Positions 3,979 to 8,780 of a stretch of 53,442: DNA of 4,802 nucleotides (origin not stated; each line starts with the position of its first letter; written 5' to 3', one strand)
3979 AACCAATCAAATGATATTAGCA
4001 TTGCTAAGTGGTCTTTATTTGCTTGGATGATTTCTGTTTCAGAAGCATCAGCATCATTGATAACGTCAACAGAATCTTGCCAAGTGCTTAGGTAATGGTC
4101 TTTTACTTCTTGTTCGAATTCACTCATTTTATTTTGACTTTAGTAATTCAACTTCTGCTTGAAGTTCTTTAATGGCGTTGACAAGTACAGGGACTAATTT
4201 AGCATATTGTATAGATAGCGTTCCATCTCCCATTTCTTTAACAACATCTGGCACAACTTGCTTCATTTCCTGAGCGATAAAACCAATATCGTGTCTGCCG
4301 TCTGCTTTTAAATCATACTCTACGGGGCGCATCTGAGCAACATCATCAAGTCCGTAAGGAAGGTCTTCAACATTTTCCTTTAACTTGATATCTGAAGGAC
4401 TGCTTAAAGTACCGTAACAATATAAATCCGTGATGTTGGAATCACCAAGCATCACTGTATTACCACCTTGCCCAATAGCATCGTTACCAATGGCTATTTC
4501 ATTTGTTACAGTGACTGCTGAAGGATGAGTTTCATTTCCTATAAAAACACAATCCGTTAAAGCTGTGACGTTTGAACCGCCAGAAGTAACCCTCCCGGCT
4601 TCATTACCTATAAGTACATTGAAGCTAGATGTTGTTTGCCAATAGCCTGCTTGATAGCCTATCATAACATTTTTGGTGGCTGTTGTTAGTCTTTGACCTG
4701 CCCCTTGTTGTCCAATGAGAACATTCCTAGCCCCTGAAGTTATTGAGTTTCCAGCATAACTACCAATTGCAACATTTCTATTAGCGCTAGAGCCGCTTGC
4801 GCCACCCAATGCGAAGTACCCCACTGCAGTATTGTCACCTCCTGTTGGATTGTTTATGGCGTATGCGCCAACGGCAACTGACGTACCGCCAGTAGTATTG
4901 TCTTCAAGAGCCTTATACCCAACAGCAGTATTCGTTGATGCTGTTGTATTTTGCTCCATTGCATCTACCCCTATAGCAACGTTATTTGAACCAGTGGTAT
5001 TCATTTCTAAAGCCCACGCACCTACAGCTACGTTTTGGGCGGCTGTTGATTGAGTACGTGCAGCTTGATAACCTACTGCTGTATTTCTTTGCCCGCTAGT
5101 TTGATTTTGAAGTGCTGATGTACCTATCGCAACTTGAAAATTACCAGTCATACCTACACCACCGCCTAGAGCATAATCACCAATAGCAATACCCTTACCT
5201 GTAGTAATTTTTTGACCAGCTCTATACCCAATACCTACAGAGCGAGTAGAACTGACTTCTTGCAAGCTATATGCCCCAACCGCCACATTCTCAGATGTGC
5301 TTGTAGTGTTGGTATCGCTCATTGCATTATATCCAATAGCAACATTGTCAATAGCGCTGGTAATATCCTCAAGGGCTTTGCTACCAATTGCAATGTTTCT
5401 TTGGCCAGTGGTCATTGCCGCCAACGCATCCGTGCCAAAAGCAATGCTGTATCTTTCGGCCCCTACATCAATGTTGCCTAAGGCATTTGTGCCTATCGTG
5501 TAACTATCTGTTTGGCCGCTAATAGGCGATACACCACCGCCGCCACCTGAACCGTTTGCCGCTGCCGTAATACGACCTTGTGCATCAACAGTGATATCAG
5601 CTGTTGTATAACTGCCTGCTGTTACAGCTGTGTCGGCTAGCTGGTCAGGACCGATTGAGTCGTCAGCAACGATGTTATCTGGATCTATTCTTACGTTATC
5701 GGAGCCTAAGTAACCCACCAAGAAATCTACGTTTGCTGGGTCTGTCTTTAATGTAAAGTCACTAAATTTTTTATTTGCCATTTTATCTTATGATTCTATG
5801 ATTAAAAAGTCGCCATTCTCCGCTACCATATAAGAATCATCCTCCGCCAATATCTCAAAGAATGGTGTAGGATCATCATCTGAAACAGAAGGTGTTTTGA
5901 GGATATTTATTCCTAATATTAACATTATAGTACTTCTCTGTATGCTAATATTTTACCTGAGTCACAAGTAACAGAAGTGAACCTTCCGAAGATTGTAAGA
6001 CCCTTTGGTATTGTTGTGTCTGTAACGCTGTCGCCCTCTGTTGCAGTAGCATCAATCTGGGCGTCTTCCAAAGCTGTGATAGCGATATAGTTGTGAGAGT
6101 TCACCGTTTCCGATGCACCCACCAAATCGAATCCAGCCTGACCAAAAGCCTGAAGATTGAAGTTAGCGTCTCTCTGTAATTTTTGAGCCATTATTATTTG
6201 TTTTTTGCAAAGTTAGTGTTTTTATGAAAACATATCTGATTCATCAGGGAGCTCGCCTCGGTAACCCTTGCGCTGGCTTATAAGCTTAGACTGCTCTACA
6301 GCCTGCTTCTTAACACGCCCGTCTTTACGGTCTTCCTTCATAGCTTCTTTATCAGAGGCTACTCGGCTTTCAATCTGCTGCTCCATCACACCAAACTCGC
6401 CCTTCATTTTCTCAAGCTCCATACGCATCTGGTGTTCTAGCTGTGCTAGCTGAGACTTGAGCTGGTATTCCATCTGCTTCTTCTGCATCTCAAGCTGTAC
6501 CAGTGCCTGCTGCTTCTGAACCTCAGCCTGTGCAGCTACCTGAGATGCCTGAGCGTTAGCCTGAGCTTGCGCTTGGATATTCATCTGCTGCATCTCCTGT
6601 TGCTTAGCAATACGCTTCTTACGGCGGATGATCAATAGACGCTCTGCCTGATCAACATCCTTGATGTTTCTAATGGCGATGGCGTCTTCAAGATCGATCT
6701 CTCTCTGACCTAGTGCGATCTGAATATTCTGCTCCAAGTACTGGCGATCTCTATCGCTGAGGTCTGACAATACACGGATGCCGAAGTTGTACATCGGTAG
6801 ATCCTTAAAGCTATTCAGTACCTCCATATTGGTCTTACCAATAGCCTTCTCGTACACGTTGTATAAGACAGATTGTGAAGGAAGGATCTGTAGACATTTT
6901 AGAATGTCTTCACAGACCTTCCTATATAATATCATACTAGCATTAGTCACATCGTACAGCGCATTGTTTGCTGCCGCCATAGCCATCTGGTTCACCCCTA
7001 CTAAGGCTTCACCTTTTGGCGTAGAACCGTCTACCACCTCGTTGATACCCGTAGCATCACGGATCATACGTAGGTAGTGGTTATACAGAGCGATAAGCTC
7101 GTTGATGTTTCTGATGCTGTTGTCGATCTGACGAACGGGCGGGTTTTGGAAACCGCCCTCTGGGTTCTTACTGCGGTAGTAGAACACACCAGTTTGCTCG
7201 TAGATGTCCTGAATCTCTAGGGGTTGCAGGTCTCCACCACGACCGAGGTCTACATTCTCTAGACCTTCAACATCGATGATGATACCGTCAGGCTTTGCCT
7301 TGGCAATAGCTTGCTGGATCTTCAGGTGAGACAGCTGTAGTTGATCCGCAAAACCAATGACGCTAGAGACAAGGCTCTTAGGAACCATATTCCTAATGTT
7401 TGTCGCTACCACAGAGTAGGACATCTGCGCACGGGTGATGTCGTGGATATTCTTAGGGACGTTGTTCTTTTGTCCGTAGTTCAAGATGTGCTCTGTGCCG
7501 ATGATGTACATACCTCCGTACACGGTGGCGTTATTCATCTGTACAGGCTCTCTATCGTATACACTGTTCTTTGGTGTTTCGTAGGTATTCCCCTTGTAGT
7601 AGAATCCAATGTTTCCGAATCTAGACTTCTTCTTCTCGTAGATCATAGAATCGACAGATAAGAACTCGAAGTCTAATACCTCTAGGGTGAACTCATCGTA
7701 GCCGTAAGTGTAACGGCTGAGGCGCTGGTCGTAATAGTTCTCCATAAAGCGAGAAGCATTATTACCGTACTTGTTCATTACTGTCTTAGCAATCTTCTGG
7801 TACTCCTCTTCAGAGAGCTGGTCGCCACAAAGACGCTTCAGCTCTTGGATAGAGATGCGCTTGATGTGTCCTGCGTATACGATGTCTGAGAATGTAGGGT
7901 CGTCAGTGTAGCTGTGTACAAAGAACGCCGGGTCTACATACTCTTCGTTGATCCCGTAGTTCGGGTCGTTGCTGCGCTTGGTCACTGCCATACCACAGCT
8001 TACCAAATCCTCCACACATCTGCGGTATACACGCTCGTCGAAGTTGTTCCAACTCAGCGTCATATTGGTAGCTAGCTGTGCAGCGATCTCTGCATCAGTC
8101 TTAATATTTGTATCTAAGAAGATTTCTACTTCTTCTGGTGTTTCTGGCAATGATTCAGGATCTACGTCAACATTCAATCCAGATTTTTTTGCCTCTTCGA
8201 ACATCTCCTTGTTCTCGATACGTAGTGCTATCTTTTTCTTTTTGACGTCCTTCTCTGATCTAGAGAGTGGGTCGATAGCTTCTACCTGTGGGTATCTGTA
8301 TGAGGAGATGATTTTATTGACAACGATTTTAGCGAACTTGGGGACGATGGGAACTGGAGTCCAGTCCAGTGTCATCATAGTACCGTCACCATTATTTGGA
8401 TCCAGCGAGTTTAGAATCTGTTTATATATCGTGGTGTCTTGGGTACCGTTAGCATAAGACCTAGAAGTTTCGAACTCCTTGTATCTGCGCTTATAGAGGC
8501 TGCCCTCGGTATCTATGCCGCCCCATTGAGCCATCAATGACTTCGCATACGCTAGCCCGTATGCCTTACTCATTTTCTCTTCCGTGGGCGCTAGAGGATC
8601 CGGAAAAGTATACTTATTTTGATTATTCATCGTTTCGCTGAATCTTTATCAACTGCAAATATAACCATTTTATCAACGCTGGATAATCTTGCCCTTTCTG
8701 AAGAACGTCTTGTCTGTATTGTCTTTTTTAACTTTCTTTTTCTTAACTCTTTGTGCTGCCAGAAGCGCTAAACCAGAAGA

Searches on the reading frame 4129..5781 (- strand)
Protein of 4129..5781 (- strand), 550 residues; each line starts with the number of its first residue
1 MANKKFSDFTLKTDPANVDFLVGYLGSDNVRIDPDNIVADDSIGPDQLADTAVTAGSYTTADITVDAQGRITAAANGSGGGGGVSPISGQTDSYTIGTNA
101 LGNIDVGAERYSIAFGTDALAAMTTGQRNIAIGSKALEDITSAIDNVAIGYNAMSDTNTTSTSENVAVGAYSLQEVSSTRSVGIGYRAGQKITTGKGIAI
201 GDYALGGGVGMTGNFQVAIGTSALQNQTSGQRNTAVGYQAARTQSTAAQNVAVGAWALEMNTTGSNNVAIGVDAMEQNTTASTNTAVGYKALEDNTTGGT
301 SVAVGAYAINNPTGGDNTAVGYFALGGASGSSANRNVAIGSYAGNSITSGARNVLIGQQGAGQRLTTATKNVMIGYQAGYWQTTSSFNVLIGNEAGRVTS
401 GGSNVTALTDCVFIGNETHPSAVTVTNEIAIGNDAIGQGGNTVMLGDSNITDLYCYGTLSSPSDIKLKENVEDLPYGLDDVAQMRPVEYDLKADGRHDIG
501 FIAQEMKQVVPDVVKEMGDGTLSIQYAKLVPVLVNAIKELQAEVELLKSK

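Call 13: search_protein_families(library=phrogs, proteins=[window:4129-5781:-], max_evalue=0.001)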
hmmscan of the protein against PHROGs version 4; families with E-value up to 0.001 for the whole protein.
window:4129-5781:- (550 aa): 23 families
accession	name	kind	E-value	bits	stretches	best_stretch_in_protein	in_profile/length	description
phrog_4636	-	tail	6.9e-58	197.7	4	331-550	519-747/763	tail spike protein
phrog_23837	-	head and packaging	4.5e-49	168.7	2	228-550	190-505/507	virion structural protein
phrog_6002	-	head and packaging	3.5e-37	128.5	3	215-312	701-798/1183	virion structural protein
phrog_5668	-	tail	3.6e-27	95.6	1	119-550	1128-1557/1567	tail fiber protein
phrog_8215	-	tail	1.9e-21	77.1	1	46-550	518-995/1000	baseplate wedge initiator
phrog_18186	-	tail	2.6e-20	73.6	1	240-550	295-573/582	baseplate wedge subunit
phrog_25848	-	tail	1.4e-16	60.8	1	460-549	502-589/598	tail fiber protein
phrog_1699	-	tail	3.8e-16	59.8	1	422-550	859-990/1000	long tail fiber protein distal subunit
phrog_19966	-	tail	7.5e-14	52.2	1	293-550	496-723/724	long tail fiber protein distal subunit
phrog_5667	-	tail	6.6e-13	49.2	1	463-550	691-785/786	long tail fiber protein distal subunit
phrog_30158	-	unknown function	1.5e-12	47.7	1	424-549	654-778/779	-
phrog_25788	-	tail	2.6e-12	47.2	1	328-550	405-602/603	tail fiber protein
phrog_28992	-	unknown function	1.2e-11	45.4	1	427-548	214-333/343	-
phrog_1210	-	other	1.6e-11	43.5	1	462-547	2218-2308/2313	PblB-type receptor binding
phrog_7841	-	unknown function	2.3e-11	44.3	1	462-545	394-482/489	-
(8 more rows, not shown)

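Call 14: search_protein_families(library=pfam, proteins=[window:4129-5781:-], max_evalue=0.01)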
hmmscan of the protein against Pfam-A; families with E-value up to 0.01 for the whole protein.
window:4129-5781:- (550 aa): 1 family
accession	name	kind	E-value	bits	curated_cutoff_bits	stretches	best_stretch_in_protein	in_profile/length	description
PF13884.11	Peptidase_S74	-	1.8e-14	54.2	22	1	463-515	1-58/58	Chaperone of endosialidase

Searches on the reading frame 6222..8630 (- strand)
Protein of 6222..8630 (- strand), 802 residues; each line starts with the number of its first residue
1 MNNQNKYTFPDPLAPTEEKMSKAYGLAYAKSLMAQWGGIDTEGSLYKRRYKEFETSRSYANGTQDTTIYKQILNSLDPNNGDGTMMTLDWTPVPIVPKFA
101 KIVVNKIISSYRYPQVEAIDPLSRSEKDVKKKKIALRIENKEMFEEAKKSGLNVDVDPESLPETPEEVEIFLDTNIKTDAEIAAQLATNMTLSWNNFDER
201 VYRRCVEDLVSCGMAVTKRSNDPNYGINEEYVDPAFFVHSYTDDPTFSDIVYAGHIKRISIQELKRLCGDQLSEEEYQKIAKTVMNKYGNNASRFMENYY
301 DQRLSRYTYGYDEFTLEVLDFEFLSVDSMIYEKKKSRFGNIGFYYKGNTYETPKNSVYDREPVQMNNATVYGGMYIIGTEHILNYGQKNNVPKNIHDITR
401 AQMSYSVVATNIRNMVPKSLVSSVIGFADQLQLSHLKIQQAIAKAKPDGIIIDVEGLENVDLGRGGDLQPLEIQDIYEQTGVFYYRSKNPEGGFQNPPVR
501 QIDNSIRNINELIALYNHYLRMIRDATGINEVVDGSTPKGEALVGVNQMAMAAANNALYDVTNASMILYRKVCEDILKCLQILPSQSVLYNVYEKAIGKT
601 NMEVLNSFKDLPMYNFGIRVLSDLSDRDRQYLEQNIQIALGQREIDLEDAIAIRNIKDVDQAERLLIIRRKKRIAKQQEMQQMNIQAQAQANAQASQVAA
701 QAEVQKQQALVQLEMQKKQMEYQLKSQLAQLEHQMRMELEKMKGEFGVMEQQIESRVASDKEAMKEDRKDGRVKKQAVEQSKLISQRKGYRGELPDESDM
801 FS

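Call 13: search_protein_families(library=phrogs, proteins=[window:6222-8630:-], max_evalue=0.001)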
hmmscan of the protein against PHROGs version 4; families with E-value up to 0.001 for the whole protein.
window:6222-8630:- (802 aa): 1 family
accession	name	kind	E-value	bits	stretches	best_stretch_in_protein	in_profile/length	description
phrog_6547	-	head and packaging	1.4e-194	649.5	1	2-794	2-817/827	portal protein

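Call 14: search_protein_families(library=pfam, proteins=[window:6222-8630:-], max_evalue=0.01)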
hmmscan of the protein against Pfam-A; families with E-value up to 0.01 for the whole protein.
window:6222-8630:- (802 aa): 2 families
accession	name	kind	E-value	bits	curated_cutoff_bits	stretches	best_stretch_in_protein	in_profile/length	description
PF16510.12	P22_portal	-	0.0011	18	26.1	1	193-304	94-213/594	Phage P22-like portal protein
PF04475.18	DUF555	-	0.0014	19.3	25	1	644-720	2-77/110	Protein of unknown function (DUF555)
